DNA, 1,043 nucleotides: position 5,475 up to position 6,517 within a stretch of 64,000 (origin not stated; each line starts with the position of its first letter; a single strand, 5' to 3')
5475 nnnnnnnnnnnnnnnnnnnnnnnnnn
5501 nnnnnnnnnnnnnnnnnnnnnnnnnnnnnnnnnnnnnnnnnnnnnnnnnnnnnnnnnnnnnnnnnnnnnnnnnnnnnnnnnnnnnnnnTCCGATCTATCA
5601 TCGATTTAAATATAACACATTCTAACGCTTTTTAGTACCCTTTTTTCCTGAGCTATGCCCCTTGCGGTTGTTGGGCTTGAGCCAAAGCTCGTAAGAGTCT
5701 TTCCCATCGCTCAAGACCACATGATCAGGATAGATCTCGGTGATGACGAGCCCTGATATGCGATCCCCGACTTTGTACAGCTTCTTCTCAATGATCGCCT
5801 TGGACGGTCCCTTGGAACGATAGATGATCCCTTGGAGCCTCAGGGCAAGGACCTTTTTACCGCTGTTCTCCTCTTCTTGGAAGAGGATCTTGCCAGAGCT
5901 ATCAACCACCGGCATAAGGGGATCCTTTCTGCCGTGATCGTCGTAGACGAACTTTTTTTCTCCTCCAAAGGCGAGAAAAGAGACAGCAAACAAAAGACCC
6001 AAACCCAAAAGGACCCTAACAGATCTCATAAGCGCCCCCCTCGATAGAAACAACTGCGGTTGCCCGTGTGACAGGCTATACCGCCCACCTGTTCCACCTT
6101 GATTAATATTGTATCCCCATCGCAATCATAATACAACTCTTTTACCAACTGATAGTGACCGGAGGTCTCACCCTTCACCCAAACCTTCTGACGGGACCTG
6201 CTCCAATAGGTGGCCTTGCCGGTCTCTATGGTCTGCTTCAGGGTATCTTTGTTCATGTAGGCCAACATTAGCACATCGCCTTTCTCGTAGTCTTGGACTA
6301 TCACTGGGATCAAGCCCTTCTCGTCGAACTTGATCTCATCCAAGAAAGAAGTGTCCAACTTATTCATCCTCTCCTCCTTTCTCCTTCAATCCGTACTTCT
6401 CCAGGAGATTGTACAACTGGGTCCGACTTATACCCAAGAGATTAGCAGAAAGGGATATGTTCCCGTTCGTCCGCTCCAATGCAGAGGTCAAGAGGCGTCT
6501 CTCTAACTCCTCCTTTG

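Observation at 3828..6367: Orphan PilP-like/secretin pair with hisI wedged between it and the exosortase regulators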

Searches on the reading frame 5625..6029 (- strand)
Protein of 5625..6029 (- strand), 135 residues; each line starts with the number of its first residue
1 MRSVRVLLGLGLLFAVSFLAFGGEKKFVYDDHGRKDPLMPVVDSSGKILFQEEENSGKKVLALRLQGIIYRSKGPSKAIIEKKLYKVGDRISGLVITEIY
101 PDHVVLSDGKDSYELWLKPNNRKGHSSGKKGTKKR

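Call 5: search_protein_families(library=ncbifam, proteins=[window:5625-6029:-], max_evalue=0.01)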
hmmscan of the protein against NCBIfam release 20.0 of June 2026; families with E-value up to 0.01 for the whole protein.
window:5625-6029:- (135 aa): 2 families
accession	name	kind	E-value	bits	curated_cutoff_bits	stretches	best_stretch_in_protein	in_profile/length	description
NF041515.1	GspC_delta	equivalog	0.0028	17.4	150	1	63-128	103-174/311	type II secretion system protein GspC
NF041616.1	T2SS_C_SYNERG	exception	0.0029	17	200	1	82-123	116-157/296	type II secretion system protein GspC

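Call 7: search_protein_families(library=pfam, proteins=[window:5625-6029:-], max_evalue=0.01)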
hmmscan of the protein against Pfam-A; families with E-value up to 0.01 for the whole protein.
window:5625-6029:- (135 aa): 2 families
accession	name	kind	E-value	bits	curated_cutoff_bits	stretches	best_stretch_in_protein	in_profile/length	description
PF11356.14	T2SSC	-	1.4e-05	25.4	27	1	60-108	77-132/141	Type II secretion system protein C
PF16537.11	T2SSB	-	7.4e-05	22.8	28.4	1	63-113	4-56/60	Type II secretion system protein B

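Call 31: search_solved_structures(query=A2, max_evalue=10, show_alignments=2)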
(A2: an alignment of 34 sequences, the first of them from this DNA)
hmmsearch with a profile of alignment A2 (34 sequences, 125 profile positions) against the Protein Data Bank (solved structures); distinct sequences matched with E-value up to 10: 7.
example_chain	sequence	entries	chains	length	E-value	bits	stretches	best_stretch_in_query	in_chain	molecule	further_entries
7oio_A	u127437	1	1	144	0.0051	19.5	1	57-122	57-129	General secretion pathway protein C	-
3jc8_Pa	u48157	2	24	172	0.11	15.2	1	26-58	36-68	PilP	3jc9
4wfw_A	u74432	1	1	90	0.19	14.4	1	80-119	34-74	General secretion pathway protein B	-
2lnv_A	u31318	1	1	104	0.3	13.7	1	62-123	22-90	General secretion pathway protein C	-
6agb_D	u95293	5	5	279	0.36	13.5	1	47-90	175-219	RNases MRP/P 32.9 kDa subunit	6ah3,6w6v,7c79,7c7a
9fhl_R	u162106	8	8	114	0.8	12.4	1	36-86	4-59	Small ribosomal subunit protein uS17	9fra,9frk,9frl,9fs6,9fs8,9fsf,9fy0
3oss_C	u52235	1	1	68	1.3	11.7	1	62-120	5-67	TYPE 2 SECRETION SYSTEM, GSPC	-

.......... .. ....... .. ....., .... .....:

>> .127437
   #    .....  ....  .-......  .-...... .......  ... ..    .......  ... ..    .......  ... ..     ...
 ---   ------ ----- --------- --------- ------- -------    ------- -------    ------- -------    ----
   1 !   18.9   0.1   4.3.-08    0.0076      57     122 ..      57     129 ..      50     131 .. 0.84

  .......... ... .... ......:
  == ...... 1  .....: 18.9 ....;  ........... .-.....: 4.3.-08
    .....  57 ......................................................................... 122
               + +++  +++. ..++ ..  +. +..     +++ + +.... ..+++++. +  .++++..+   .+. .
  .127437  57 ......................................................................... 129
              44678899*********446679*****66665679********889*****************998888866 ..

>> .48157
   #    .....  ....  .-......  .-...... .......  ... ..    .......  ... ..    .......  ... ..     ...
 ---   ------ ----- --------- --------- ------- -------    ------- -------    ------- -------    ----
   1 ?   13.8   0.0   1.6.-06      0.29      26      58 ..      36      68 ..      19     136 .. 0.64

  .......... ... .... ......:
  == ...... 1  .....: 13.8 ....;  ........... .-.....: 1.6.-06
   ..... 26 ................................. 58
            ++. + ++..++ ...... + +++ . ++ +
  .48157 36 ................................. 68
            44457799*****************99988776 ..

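Call 32: search_protein_families(library=pfam, alignment_id=A2, max_evalue=0.1)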
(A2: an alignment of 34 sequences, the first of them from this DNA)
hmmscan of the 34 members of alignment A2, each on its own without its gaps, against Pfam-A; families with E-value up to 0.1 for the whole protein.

A. member 1, seq(135 aa): 4 families
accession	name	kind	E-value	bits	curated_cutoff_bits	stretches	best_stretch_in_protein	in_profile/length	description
PF11356.14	T2SSC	-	1.4e-05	25.4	27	1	60-108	77-132/141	Type II secretion system protein C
PF16537.11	T2SSB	-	7.4e-05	22.8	28.4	1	63-113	4-56/60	Type II secretion system protein B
PF23893.1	Y4YQ_C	-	0.046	13.9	27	1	81-114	18-52/53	Uncharacterised protein Y4YQ C-terminal domain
PF23862.1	CdsD_C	-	0.051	14.1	27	0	78-107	18-47/56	CdsD C-terminal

B. families by the number of members that match (of 34 scanned): 14 families
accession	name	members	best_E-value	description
PF16537.11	T2SSB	29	1.6e-07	Type II secretion system protein B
PF23862.1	CdsD_C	23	2.4e-05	CdsD C-terminal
PF23893.1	Y4YQ_C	12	0.00062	Uncharacterised protein Y4YQ C-terminal domain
PF11356.14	T2SSC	7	1.4e-05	Type II secretion system protein C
PF04351.19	PilP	2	0.016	Pilus assembly protein, PilP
PF16371.11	MetallophosN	1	0.011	N terminal of Calcineurin-like phosphoesterase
PF11330.14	30K_MP_C_Ter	1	0.023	C-Terminal of 30K viral movement proteins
PF03526.18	Microcin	1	0.028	Colicin E1 (microcin) immunity protein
PF24796.1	WDR55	1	0.051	WDR55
PF03463.20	eRF1_1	1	0.059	eRF1 domain 1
PF09183.16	DUF1947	1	0.07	Domain of unknown function (DUF1947)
PF24994.1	GIL1_IRKI_C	1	0.092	GIL1/IRKI C-terminal domain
PF10842.14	DUF2642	1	0.095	Protein of unknown function (DUF2642)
PF17259.7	DUF5325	1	0.1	Family of unknown function (DUF5325)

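Call 50: find_homologous_proteins(query=window:5625-6029:-, max_evalue=0.001)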
Query window:5625-6029:- (135 aa): 10 proteins with E <= 0.001 among 265 candidates.
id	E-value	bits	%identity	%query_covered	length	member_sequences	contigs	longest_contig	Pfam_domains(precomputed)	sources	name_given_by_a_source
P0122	6.2e-82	290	100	100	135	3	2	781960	PF11356.15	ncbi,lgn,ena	-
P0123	6.2e-43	164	68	83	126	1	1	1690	PF11356.15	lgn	-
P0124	4.6e-42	161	65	87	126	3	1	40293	PF11356.15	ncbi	-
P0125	8.9e-42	160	63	93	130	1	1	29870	PF11356.15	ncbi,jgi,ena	-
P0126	7.9e-40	154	58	87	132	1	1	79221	-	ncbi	-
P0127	9.9e-39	150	59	87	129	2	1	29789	PF11356.15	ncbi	-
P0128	6.7e-35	138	61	80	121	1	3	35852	-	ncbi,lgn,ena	-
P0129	7.5e-35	138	58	92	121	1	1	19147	PF16537.12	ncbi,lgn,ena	-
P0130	9.0e-35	137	55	87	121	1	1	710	-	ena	-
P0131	1.8e-32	130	58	83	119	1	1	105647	-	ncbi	-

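Call 60: predict_structure(alignment_id=A3)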
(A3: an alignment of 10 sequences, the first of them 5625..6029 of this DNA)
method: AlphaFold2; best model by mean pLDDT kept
length: 135 residues; sequences in the alignment: 10
mean_pLDDT: 67.2   pTM: 0.50
mean pLDDT of the five models: 67.2, 66.5, 65.9, 65.3, 63.9
residues with pLDDT >= 90: 24; 70-90: 36; 50-70: 40; < 50: 35
segments of 3 or more residues with pLDDT < 50: 18-37, 122-135
pLDDT, mean of each block of 10 residues (from residue 1): 52 51 45 46 65 63 86 89 92 89 88 79 43 40
secondary structure, 60 per line:
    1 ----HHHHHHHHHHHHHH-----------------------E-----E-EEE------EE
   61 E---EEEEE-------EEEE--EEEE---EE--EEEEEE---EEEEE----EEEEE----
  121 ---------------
elements in order: H5-18 E50-52 E59-61 E65-69 E77-80 E83-86 E94-99 E103-107 E112-116

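Call 62: fold_search(model_id=the predicted structure, library=pdb)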
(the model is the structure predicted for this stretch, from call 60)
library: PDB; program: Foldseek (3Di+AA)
matches with E <= 10: 225; with E <= 0.001: 0
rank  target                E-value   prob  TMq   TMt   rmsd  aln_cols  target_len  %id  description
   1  3oss_C                7.9e-03  1.00  0.38  0.75   2.1        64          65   33  The crystal structure of enterotoxigenic Escherichia coli GspC-GspD complex from the type II secretion system (released 2011-08-03)
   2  7oio_MODEL_1_A        1.0e-01  0.89  0.31  0.30  19.0       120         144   26  Solution structure of Legionella pneumophila LspC (released 2022-06-01)
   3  4wfw                  1.6e-01  1.00  0.38  0.59   1.6        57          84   24  The crystal structure of Dickeya dadantii GspB from the type 2 secretion system (released 2015-09-30)
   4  7mq9_L4               2.7e-01  0.15  0.17  0.11  11.8       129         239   14  Cryo-EM structure of the human SSU processome, state pre-A1* (released 2021-09-22)
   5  8q7z_Ad               3.7e-01  0.14  0.17  0.11  11.5       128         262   16  Structure of the G. gallus 80S non-rotated ribosome (released 2024-08-28)
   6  6zon_q                3.9e-01  0.13  0.17  0.11  11.6       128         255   14  SARS-CoV-2 Nsp1 bound to a human 43S preinitiation ribosome complex - state 1 (released 2020-07-29)
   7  3kif_C                5.9e-01  0.21  0.16  0.25  17.8        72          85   18  The crystal structures of two fragments truncated from 5-bladed beta-propeller lectin, tachylectin-2 (Lib1-B7-18 and L (released 2010-04-28)
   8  4uje_BE               6.2e-01  0.13  0.19  0.11  12.3       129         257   15  Regulation of the mammalian elongation cycle by 40S subunit rolling: a eukaryotic-specific ribosome rearrangement (released 2014-07-16)
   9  8xgc_M                8.7e-01  0.04  0.14  0.06  17.3       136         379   15  Structure of yeast replisome associated with FACT and histone hexamer, Composite map (released 2024-02-14)
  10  7a7b_G                1.0e+00  0.14  0.18  0.09  20.8        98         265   10  Bacillithiol Disulfide Reductase Bdr (YpdA) from Staphylococcus aureus (released 2020-12-30)
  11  8oj3_G                1.0e+00  0.09  0.17  0.10  11.4       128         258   12  Crystal structure of the Candida albicans 80S ribosome in complex with geneticin G418 (rotated state) (released 2024-10-09)
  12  9h6g_A                1.0e+00  0.08  0.16  0.03  14.7        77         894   14  Inactive Bacteroides ovatus GH98 endoxylanase E361A in complex with arabino-xylooligosaccharide (released 2025-11-05)
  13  7oyc_E2               1.1e+00  0.09  0.17  0.11  11.6       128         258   13  Cryo-EM structure of the Xenopus egg 80S ribosome (released 2022-07-20)
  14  4uzr_A                1.2e+00  0.23  0.20  0.20   8.2        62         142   13  Crystal Structure of Pyrococcus horikoshii Ph1500 (released 2015-10-07)
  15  6j0m_A                1.5e+00  0.11  0.20  0.07  14.2        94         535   11  Cryo-EM Structure of an Extracellular Contractile Injection System, PVC baseplate in extended state (reconstructed wit (released 2019-04-10)
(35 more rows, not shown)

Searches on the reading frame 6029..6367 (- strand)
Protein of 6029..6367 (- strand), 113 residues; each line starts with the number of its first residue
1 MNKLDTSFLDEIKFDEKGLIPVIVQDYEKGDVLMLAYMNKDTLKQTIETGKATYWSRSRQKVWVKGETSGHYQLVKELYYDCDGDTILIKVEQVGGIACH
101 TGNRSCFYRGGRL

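Call 5: search_protein_families(library=ncbifam, proteins=[window:6029-6367:-], max_evalue=0.01)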
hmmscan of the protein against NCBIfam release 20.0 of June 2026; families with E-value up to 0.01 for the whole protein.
window:6029-6367:- (113 aa): 2 families
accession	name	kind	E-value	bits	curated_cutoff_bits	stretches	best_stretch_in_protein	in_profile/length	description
NF000768.0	PRK00051.1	equivalog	1.6e-52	176.5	126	1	3-109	7-112/131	phosphoribosyl-AMP cyclohydrolase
NF002747.0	PRK02759.1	equivalog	1.2e-47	162.3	187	1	7-109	5-107/208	bifunctional phosphoribosyl-AMP cyclohydrolase/phosphoribosyl-ATP diphosphatase HisIE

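Call 7: search_protein_families(library=pfam, proteins=[window:6029-6367:-], max_evalue=0.01)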
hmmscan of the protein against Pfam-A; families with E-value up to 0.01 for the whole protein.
window:6029-6367:- (113 aa): 2 families
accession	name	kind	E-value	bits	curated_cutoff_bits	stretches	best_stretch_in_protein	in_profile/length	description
PF01502.23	PRA-CH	-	1.3e-36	124.7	27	1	34-108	1-74/74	Phosphoribosyl-AMP cyclohydrolase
PF22125.1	Lreu_0056_like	-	0.0057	17.3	26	0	32-100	7-80/117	Hypotheical protein Lreu_0056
